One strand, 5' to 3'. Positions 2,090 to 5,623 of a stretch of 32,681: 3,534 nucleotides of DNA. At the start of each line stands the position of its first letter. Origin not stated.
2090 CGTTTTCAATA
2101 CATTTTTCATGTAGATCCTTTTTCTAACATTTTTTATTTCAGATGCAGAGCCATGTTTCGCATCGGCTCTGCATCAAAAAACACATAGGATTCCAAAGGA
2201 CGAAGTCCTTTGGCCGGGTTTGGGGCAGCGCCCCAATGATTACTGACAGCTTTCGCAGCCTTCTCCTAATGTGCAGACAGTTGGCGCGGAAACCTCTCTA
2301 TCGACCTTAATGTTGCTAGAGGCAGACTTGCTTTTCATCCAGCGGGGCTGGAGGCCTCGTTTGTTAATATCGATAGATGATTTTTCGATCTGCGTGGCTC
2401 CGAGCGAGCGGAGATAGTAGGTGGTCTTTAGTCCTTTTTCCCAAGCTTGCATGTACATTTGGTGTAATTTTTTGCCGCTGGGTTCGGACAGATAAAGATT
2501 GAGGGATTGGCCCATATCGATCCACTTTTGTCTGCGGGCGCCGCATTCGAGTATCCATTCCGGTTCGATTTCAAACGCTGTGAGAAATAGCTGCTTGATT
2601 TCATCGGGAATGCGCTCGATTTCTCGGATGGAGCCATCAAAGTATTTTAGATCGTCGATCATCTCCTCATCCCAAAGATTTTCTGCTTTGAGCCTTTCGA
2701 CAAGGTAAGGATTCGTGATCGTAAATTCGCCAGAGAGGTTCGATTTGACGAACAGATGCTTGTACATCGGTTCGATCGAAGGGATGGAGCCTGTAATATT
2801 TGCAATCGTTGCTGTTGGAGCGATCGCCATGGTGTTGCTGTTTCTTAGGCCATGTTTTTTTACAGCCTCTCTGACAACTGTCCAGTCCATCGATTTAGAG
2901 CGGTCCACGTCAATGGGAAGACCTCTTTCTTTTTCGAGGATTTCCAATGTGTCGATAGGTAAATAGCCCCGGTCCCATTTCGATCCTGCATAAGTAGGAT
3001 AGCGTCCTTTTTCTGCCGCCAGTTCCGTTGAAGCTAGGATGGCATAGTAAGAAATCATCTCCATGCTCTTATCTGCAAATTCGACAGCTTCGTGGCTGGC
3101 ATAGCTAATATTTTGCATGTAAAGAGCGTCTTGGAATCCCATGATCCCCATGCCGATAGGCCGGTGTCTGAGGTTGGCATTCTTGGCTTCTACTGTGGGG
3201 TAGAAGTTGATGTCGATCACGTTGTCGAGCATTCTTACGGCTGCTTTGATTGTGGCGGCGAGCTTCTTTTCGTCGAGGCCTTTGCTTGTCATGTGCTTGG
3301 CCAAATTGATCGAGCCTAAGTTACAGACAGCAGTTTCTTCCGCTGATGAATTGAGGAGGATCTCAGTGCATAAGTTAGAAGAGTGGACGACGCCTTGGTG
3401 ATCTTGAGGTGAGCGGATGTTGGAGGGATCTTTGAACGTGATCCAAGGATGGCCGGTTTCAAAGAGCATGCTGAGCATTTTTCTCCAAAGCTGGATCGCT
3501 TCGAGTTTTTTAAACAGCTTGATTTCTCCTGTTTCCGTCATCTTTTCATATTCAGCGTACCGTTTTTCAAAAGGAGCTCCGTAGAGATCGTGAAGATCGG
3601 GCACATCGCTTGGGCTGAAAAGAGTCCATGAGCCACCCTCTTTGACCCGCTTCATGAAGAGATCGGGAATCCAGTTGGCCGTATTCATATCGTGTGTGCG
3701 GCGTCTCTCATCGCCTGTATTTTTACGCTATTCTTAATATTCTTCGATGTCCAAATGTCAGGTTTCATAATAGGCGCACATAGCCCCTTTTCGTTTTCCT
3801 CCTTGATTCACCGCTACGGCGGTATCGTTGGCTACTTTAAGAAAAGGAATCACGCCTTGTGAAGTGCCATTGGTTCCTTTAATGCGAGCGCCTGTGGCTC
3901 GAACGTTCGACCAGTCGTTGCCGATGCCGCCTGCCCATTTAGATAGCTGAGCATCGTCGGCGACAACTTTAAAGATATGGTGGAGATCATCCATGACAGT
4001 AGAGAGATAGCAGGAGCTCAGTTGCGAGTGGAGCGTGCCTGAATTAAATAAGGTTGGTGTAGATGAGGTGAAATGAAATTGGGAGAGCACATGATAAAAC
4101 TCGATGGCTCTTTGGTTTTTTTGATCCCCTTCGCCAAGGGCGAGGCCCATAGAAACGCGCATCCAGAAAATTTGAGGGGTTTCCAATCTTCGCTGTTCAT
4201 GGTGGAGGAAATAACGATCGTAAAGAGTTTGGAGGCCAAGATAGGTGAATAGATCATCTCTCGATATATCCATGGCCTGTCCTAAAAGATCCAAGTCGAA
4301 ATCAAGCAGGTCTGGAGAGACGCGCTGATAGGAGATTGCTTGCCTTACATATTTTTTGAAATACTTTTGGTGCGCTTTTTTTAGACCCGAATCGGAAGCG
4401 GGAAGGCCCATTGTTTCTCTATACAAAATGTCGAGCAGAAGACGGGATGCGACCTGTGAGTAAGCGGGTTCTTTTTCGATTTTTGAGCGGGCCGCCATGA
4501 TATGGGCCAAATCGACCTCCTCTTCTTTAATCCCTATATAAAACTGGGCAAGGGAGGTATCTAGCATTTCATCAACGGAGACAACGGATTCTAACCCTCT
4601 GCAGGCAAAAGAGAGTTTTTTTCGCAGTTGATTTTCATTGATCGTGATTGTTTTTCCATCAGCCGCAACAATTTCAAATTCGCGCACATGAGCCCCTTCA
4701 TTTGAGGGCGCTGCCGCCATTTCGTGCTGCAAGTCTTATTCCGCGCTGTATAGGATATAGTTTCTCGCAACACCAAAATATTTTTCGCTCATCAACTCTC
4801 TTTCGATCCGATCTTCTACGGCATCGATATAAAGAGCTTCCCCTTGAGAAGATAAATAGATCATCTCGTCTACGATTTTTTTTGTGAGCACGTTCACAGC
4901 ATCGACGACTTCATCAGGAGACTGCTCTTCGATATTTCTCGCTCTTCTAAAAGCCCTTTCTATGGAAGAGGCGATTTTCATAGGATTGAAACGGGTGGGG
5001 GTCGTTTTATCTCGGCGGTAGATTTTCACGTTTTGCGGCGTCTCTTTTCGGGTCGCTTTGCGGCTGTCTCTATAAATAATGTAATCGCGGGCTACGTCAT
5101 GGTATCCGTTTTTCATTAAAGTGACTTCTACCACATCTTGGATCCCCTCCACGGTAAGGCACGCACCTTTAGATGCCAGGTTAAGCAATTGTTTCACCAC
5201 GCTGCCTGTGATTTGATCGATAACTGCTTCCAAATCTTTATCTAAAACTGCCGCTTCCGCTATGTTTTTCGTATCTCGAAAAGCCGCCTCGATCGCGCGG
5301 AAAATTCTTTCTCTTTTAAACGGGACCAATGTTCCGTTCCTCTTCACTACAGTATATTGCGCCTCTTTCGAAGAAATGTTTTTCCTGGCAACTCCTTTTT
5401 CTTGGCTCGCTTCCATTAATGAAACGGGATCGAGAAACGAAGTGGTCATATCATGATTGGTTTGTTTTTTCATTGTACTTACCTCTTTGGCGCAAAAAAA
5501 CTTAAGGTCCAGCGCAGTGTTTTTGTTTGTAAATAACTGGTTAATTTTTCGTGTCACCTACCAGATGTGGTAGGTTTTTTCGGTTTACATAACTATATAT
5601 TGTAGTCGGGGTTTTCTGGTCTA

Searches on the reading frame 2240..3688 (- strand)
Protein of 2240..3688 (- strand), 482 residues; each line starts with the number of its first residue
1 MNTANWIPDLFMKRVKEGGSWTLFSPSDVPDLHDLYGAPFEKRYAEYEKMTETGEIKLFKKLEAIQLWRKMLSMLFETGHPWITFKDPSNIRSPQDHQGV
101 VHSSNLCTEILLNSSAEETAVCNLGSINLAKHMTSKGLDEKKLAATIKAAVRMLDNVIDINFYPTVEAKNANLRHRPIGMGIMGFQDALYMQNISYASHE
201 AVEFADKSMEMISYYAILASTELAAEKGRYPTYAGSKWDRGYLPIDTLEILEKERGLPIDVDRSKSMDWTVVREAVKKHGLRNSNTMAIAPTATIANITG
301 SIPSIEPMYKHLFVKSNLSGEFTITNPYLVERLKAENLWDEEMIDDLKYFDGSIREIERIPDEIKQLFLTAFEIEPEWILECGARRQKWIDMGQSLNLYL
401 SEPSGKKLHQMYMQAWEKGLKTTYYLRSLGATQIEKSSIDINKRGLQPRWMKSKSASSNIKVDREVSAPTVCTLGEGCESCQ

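Call 8: find_encoding_contigs(protein=window:2240-3688:-, flank=5000, max_places=10)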
Protein window:2240-3688:- (482 aa): no gene with exactly this product is on record in the collection.

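Call 15: list_cluster_members(proteins=[L001:2638-5868:+, window:2240-3688:-, window:3761-4732:-, window:4739-5473:-])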
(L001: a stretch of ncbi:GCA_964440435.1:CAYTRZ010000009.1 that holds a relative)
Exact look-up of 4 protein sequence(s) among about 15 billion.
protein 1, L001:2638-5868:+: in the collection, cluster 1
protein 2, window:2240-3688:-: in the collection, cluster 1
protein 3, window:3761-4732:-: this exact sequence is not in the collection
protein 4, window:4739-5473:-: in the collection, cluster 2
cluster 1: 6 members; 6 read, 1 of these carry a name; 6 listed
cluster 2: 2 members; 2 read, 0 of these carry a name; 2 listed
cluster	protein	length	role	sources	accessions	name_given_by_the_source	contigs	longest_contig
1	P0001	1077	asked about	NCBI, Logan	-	-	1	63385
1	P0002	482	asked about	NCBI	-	-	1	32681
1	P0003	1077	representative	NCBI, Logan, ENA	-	-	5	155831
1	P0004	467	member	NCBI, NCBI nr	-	-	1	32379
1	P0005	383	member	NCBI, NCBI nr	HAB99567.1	MAG TPA: ribonucleoside-diphosphate reductase subunit alpha, partial [Parachlamydiales ... | ribonucleoside-diphosphate reductase subunit alpha [Parachlamydiales bacterium]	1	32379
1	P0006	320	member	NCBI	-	-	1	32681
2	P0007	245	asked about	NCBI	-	-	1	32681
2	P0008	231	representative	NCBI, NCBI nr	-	-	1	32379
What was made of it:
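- Checked: The stops are present in the deposited NCBI record: the three fragment proteins of 245, 320 and 482 aa are on record for a 32,681-bp NCBI contig (call 15).
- The stops are present in the deposited record (call 15).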

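Call 51: search_protein_families(library=pfam, proteins=[window:2243-3688:-])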
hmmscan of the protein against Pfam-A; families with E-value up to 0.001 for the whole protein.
window:2243-3688:- (482 aa): 1 family
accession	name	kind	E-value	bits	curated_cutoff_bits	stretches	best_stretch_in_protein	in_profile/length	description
PF02867.20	Ribonuc_red_lgC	-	4.6e-144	481.4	23.9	1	1-426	111-523/523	Ribonucleotide reductase, barrel domain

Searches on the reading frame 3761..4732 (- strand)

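Call 51: search_protein_families(library=pfam, proteins=[window:3761-4732:-])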
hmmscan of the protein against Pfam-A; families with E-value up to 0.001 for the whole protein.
window:3761-4732:- (324 aa): 2 families
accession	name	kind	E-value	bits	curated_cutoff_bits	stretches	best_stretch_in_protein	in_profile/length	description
PF02867.20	Ribonuc_red_lgC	-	5.5e-28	98.3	23.9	1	239-323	1-85/523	Ribonucleotide reductase, barrel domain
PF00317.26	Ribonuc_red_lgN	-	3.4e-23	81.9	28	1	161-234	2-75/77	Ribonucleotide reductase, all-alpha domain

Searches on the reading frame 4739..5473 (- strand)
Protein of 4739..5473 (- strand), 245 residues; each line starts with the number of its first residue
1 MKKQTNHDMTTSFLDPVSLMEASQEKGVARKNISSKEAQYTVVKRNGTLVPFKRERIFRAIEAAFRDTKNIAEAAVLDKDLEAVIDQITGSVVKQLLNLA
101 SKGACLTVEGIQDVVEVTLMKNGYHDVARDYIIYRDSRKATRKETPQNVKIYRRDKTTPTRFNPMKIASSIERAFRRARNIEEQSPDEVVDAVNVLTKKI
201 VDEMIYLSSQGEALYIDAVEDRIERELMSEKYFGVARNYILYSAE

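Call 51: search_protein_families(library=pfam, proteins=[window:4739-5473:-])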
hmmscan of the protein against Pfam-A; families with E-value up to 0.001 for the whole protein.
window:4739-5473:- (245 aa): 1 family
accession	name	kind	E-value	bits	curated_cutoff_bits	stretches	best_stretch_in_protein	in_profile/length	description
PF03477.21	ATP-cone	-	1.9e-31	108.9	25.8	2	41-139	2-87/88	ATP cone domain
